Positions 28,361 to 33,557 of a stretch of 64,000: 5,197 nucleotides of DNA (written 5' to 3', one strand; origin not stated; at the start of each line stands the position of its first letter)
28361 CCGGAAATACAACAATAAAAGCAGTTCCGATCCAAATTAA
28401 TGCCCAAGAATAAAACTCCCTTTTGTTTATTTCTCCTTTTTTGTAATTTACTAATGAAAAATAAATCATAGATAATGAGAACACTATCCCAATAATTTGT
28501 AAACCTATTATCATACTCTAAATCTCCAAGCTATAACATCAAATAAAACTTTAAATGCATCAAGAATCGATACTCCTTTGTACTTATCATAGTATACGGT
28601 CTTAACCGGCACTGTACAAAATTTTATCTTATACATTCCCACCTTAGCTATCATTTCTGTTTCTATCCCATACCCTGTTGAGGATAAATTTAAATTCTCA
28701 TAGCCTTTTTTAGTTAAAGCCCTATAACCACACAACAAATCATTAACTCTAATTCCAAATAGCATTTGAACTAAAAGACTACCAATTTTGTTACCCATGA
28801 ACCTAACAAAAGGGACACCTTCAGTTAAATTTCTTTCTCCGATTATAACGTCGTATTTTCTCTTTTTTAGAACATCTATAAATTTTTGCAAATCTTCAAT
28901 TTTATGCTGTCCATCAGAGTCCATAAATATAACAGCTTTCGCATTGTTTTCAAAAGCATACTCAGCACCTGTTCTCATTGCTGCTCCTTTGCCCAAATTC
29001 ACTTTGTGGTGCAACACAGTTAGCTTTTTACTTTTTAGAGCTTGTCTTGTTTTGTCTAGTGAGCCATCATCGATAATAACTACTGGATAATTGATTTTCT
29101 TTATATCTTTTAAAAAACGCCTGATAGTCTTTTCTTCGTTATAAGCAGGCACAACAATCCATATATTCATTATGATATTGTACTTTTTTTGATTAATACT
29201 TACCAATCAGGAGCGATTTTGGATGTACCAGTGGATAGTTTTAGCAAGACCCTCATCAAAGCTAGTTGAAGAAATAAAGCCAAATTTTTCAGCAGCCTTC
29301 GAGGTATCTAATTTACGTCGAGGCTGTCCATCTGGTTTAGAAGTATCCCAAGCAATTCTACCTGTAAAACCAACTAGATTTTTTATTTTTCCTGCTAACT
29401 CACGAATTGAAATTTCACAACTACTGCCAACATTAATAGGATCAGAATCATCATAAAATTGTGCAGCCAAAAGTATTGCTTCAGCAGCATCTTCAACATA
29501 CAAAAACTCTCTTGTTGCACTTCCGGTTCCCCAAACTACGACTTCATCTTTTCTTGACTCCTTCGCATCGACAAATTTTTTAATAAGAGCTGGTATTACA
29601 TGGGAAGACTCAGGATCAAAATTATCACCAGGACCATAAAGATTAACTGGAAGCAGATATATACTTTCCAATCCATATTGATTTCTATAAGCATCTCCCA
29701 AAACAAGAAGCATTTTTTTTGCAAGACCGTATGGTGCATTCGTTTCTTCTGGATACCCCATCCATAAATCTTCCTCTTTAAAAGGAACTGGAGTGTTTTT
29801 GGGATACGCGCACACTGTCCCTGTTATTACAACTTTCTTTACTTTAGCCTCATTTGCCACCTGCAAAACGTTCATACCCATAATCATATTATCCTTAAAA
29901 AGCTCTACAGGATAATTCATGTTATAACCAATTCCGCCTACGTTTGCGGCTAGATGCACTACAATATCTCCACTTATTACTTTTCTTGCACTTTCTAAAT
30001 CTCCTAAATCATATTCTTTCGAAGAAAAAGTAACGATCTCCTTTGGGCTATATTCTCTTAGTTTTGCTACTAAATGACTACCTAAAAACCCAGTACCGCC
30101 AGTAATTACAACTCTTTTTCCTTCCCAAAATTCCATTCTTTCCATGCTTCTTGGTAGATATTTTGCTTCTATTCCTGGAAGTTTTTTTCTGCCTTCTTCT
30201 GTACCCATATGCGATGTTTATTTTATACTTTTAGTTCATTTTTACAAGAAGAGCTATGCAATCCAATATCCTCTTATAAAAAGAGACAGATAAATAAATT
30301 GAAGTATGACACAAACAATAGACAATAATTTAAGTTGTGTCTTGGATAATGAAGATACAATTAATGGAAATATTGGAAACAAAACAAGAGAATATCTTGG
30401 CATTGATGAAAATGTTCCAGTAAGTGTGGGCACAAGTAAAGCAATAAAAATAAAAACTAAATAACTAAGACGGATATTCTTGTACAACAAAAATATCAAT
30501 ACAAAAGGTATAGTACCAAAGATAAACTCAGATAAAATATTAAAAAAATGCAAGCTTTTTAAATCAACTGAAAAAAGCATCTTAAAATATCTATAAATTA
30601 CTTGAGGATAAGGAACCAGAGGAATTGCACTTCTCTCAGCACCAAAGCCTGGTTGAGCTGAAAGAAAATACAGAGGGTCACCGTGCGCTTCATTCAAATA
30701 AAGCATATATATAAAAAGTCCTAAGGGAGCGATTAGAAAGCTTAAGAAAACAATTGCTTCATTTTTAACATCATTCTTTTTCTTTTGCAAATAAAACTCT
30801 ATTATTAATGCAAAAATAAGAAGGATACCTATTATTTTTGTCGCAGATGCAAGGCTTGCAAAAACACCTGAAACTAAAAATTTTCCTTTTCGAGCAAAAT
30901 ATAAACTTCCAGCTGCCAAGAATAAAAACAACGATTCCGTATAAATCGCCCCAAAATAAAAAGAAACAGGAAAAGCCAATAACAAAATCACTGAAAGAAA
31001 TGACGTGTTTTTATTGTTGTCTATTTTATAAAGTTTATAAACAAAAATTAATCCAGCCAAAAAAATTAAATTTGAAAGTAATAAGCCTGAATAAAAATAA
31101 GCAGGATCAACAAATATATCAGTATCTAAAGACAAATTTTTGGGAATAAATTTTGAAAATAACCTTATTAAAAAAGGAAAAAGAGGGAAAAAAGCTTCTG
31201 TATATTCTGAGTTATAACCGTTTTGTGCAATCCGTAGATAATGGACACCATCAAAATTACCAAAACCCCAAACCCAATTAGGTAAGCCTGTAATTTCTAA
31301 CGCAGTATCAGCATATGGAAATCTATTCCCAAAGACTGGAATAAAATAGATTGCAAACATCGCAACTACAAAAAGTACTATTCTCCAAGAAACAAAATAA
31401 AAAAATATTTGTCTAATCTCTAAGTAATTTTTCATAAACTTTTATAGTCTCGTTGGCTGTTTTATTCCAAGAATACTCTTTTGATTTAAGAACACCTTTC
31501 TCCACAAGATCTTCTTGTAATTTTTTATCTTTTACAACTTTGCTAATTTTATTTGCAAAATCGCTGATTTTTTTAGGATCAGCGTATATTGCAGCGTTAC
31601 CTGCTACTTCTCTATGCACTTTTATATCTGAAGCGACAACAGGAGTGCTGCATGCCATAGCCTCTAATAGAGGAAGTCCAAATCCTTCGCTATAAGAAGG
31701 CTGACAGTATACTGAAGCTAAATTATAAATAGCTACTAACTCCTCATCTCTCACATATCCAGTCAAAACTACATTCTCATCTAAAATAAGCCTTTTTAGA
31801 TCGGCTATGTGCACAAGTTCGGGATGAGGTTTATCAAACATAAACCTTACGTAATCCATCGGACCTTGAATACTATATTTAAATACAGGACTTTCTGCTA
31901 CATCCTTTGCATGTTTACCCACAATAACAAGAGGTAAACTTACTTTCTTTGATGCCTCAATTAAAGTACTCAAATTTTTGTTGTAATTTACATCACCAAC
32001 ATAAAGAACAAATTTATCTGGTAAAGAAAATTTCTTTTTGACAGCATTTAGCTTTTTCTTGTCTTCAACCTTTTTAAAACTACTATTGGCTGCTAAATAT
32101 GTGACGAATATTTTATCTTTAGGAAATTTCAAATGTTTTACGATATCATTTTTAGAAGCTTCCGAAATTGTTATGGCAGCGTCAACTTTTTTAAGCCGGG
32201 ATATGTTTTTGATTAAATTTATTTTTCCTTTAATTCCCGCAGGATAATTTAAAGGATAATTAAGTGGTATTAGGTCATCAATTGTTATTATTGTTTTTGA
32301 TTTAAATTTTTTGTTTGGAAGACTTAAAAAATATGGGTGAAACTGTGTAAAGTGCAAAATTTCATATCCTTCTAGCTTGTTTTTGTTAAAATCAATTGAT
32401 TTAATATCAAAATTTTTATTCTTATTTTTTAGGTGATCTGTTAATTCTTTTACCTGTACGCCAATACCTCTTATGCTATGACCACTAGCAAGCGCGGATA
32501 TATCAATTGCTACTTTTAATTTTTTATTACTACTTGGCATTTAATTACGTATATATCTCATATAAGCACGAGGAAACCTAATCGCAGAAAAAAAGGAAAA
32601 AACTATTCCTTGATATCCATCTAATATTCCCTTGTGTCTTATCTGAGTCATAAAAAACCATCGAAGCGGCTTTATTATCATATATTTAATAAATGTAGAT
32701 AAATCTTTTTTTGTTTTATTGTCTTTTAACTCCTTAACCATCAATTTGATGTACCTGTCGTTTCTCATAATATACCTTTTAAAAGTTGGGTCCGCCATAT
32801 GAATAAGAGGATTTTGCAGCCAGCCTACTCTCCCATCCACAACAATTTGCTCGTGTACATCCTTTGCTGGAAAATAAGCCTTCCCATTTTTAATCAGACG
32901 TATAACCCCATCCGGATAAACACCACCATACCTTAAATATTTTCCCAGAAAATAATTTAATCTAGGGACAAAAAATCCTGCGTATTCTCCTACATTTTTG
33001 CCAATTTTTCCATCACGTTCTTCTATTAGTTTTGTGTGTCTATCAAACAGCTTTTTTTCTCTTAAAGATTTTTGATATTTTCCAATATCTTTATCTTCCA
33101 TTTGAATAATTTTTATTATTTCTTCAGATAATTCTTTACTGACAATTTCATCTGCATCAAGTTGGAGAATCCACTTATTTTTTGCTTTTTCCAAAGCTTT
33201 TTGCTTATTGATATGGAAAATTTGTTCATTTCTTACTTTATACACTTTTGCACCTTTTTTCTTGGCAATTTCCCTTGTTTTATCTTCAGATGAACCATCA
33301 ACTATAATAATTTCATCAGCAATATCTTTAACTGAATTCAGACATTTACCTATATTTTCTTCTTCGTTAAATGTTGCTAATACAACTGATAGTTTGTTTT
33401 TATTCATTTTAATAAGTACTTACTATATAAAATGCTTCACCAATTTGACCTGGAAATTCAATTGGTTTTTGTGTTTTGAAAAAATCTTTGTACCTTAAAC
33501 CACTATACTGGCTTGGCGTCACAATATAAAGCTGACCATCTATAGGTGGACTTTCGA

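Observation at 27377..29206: Gtr-like module: polyprenyl-phosphate sugar synthase plus DUF2304-like small membrane protein, feeding GT-C enzymes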

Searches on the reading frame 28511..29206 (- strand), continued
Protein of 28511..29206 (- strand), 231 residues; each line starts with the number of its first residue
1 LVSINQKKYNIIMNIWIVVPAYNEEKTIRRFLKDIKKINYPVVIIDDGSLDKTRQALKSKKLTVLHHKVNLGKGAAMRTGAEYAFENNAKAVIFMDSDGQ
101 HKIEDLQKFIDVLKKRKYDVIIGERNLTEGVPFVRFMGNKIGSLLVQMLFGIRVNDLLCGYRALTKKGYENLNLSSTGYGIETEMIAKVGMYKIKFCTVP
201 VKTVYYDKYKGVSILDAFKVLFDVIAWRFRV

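Call 52: get_annotated_region(hit=H2, flank=4000)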
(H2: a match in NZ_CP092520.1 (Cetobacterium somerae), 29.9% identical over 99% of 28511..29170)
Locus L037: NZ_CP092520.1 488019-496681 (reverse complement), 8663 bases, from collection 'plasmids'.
description: Cetobacterium somerae strain CS2105-BJ plasmid unnamed1, complete sequence
organism: Cetobacterium somerae (NCBI taxid 188913)
taxonomy: Bacteria; Fusobacteriota; Fusobacteriia; Fusobacteriales; Fusobacteriaceae; Cetobacterium; Cetobacterium somerae
host: -; source: Danio rerio,tissue sample; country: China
typing (MOB-suite, as given by PLSDB): non-mobilizable
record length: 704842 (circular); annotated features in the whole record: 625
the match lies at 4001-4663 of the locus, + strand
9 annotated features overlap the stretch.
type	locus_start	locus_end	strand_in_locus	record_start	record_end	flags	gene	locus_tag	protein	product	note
CDS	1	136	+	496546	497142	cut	-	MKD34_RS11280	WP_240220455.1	class I SAM-dependent methyltransferase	-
CDS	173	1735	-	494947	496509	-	-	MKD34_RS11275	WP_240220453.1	glycosyltransferase family 39 protein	-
CDS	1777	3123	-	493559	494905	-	-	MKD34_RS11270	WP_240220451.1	HAMP domain-containing sensor histidine kinase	GO:0007165 - signal transduction [Evidence IEA]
CDS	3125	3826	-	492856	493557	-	-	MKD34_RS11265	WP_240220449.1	response regulator transcription factor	GO:0000160 - phosphorelay signal transduction system [Evidence IEA]; GO:0006355 - regulation of DNA-templated ...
CDS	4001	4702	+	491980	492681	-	-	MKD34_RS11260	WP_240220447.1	glycosyltransferase family 2 protein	-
CDS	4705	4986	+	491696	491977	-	-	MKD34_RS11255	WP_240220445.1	lipid-A-disaccharide synthase N-terminal domain-containing protein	-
CDS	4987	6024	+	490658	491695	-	-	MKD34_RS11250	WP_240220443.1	GDP-mannose 4,6-dehydratase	-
CDS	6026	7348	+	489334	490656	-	-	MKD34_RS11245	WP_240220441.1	UDP-glucose/GDP-mannose dehydrogenase family protein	-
CDS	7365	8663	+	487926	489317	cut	-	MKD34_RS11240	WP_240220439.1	glycosyltransferase family 39 protein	-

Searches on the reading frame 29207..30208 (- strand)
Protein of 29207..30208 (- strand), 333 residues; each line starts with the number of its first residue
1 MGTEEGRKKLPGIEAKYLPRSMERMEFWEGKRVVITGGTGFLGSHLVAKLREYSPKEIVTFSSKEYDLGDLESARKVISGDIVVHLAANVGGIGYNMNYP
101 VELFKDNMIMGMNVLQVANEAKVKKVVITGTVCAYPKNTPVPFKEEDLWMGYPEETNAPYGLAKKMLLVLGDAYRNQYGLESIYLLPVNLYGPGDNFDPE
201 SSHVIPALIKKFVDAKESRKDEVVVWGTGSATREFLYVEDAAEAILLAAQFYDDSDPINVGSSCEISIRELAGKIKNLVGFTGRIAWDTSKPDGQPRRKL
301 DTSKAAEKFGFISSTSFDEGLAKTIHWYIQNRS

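Call 4: search_protein_families(library=pfam, proteins=[window:29207-30208:-], max_evalue=0.01)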
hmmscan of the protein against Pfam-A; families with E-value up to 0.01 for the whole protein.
window:29207-30208:- (333 aa): 7 families
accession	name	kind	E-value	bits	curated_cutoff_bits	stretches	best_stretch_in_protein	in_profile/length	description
PF01370.27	Epimerase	-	4.2e-55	187.2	20.9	1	33-261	1-240/240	NAD dependent epimerase/dehydratase family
PF16363.11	GDP_Man_Dehyd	-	7e-26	91.9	27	1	64-324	57-332/332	GDP-mannose 4,6 dehydratase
PF02719.21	Polysacc_synt_2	-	9.2e-12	45.2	20.2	1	33-74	1-42/293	Polysaccharide biosynthesis protein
PF01073.25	3Beta_HSD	-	2.7e-09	36.9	22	1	34-255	1-235/280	3-beta hydroxysteroid dehydrogenase/isomerase family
PF07993.18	NAD_binding_4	-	4.3e-06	26.5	20.1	1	35-55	1-21/258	Male sterility protein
PF04321.23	RmlD_sub_bind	-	1.4e-05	24.8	27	1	32-88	2-60/287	RmlD substrate binding domain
PF13460.12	NAD_binding_10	-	0.0025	18.2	27.2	0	37-141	1-109/184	NAD(P)H-binding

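Call 5: search_protein_families(library=ncbifam, proteins=[window:29207-30208:-], max_evalue=0.001)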
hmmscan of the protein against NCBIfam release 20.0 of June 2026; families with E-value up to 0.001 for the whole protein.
window:29207-30208:- (333 aa): 24 families
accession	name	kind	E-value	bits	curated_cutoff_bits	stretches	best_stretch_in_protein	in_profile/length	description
NF047922.1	GDPFucSynFcl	equivalog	1.6e-87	293.8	500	1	30-332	2-305/308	GDP-L-fucose synthase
TIGR04180.1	EDH_00030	hypoth_equivalog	4.8e-26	91.5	475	1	67-290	57-267/297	NAD-dependent 4,6-dehydratase LegB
TIGR01181.1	dTDP_gluc_dehyt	equivalog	5.7e-25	88.1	365.1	1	65-332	56-315/321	dTDP-glucose 4,6-dehydratase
TIGR01179.1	galE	equivalog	4.5e-23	81.6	262.3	1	33-331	2-328/332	UDP-glucose 4-epimerase GalE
NF007582.0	PRK10217.1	equivalog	5.3e-15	55.4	698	1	156-332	156-335/355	dTDP-glucose 4,6-dehydratase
TIGR02622.1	CDP_4_6_dhtase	equivalog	1.1e-14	54.4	278.45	1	67-329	65-331/352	CDP-glucose 4,6-dehydratase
NF007490.0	PRK10084.1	subfamily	1.1e-14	54.2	649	1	156-332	163-338/361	dTDP-glucose 4,6-dehydratase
NF011728.1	PRK15181.1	equivalog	7.5e-13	48.2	760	1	79-332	90-341/348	Vi polysaccharide biosynthesis UDP-N-acetylglucosaminuronic acid C-4 epimerase TviC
NF042422.1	oxyalk_red_OleD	equivalog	1.2e-12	47.9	580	1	32-248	2-214/329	2-alkyl-3-oxoalkanoate reductase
TIGR02197.1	heptose_epim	equivalog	7.5e-12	45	274.6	1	56-287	44-268/316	ADP-glyceromanno-heptose 6-epimerase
NF007956.0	PRK10675.1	subfamily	6e-10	38.8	394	1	81-330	75-331/338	UDP-glucose 4-epimerase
TIGR03466.1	HpnA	hypoth_equivalog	2.2e-08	33.4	367.65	1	32-136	2-118/327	hopanoid-associated sugar epimerase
NF008872.0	PRK11908.1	equivalog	4.9e-08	32.4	294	1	77-279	66-271/349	bifunctional UDP-4-keto-pentose/UDP-xylose synthase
NF042423.1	oxyalk_red_Shew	equivalog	2e-07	30.4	580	1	31-259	9-231/331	2-alkyl-3-oxoalkanoate reductase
TIGR03589.1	PseB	equivalog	3.2e-07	29.6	407.75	1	29-131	3-125/324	UDP-N-acetylglucosamine 4,6-dehydratase (inverting)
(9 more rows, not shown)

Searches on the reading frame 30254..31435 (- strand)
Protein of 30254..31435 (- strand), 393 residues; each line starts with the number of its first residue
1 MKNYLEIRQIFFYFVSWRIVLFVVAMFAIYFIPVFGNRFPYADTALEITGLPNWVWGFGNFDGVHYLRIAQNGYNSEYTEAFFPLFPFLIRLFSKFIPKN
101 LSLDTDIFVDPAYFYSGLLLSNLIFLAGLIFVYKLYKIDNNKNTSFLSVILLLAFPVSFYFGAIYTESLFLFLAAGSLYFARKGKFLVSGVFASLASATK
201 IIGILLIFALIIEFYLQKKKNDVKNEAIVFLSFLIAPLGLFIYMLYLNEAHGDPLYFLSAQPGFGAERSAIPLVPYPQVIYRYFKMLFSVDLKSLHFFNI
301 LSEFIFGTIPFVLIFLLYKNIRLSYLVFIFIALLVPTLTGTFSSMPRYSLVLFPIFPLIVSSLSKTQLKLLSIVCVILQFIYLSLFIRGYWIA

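Call 4: search_protein_families(library=pfam, proteins=[window:30254-31435:-], max_evalue=0.01)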
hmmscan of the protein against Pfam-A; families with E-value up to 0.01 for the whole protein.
window:30254-31435:- (393 aa): 2 families
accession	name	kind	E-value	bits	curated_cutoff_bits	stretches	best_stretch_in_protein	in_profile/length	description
PF04188.19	Mannosyl_trans2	-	7.1e-15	55.7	22.4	1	10-215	4-218/443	Mannosyltransferase (PIG-V)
PF13231.12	PMT_2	-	1.9e-05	25.4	26.1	1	116-235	23-149/160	Dolichyl-phosphate-mannose-protein mannosyltransferase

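Call 5: search_protein_families(library=ncbifam, proteins=[window:30254-31435:-], max_evalue=0.001)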
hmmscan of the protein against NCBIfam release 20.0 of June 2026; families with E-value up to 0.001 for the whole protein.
window:30254-31435:- (393 aa): 1 family
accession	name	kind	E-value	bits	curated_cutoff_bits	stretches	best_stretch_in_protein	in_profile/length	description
NF046093.1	AZOBR_p60025_fam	subfamily_domain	2.2e-05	23.8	150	1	112-237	110-230/232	AZOBR_p60025 family cell surface glycopolymer formation protein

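Call 68: search_solved_structures(query=window:30254-31435:-, max_evalue=1)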
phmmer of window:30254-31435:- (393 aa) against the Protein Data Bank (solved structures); distinct sequences matched with E-value up to 1: 0.

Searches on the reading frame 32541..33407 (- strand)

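Call 4: search_protein_families(library=pfam, proteins=[window:32541-33407:-], max_evalue=0.01)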
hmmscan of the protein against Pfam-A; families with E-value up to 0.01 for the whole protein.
window:32541-33407:- (288 aa): 4 families
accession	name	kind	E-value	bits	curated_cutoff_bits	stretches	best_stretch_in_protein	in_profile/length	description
PF00535.33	Glycos_transf_2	-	7.4e-22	78.5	23.3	1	7-126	1-130/168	Glycosyl transferase family 2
PF13704.12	Glyco_tranf_2_4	-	5.3e-07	30.5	27.5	1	14-92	2-87/98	Glycosyl transferase family 2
PF13641.12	Glyco_tranf_2_3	-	0.005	17.3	27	1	6-101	3-111/230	Glycosyltransferase like family 2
PF10111.15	Glyco_tranf_2_2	-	0.005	16.8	27.3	1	28-104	27-109/276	Glycosyltransferase like family 2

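Call 5: search_protein_families(library=ncbifam, proteins=[window:32541-33407:-], max_evalue=0.001)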
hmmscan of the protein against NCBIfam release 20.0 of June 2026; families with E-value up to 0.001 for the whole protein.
window:32541-33407:- (288 aa): 14 families
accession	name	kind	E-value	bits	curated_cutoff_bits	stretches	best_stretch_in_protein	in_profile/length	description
TIGR04283.1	glyco_like_mftF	equivalog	4.6e-17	62.4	182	1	6-129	1-125/221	TIGR04283 family arsenosugar biosynthesis glycosyltransferase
TIGR04195.1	S_glycosyl_SunS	equivalog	1.6e-11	43.7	350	1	10-102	63-156/421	SunS family peptide S-glycosyltransferase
TIGR04182.1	glyco_TIGR04182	equivalog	1.8e-10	40.7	325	1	7-102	3-98/293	S-layer glycoprotein N-glycosyltransferase AglJ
NF010496.0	PRK13915.1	equivalog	2.1e-10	40.2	262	1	3-59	30-92/307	glucosyl-3-phosphoglycerate synthase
NF007482.0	PRK10073.1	equivalog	5.5e-10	38.8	423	1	2-110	4-119/334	glycosyltransferase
NF041391.1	DPhHxTase_Halo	equivalog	1.5e-09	37.2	375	1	11-99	2-91/213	dolichyl-phosphate hexose transferase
NF047683.1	TeichurnBiosyTuaG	equivalog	3.7e-08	33.3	400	1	3-105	5-115/252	teichuronic acid biosynthesis protein TuaG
NF045692.1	OglycostaseCruG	equivalog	2.9e-07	29.8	600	1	5-108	42-159/386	2'-O-glycosyltransferase CruG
NF050050.1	ProtGlycPglI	equivalog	4.9e-07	29.4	500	1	4-99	2-106/306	GalNAc(5)-diNAcBac-PP-undecaprenol beta-1,3-glucosyltransferase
NF038302.1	EPS_HpsE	equivalog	1.2e-06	27.7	300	1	5-103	2-113/307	hormogonium polysaccharide biosynthesis glycosyltransferase HpsE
NF058614.1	PPMAGASynPpgS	equivalog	5.8e-06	25.9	370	1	8-57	4-53/226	polyprenyl-phospho-N-acetylgalactosaminyl synthase PpgS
TIGR03937.1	PgaC_IcaA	equivalog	2.1e-05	23.7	422.3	1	4-103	45-152/407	poly-beta-1,6-N-acetyl-D-glucosamine synthase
NF041875.1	EPS_EpsD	equivalog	0.00023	20.7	370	1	6-100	1-103/325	exopolysaccharide biosynthesis glycosyltransferase EpsD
TIGR04009.1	wcaE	equivalog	0.00099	18.5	369.2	0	6-104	3-110/248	colanic acid biosynthesis glycosyltransferase WcaE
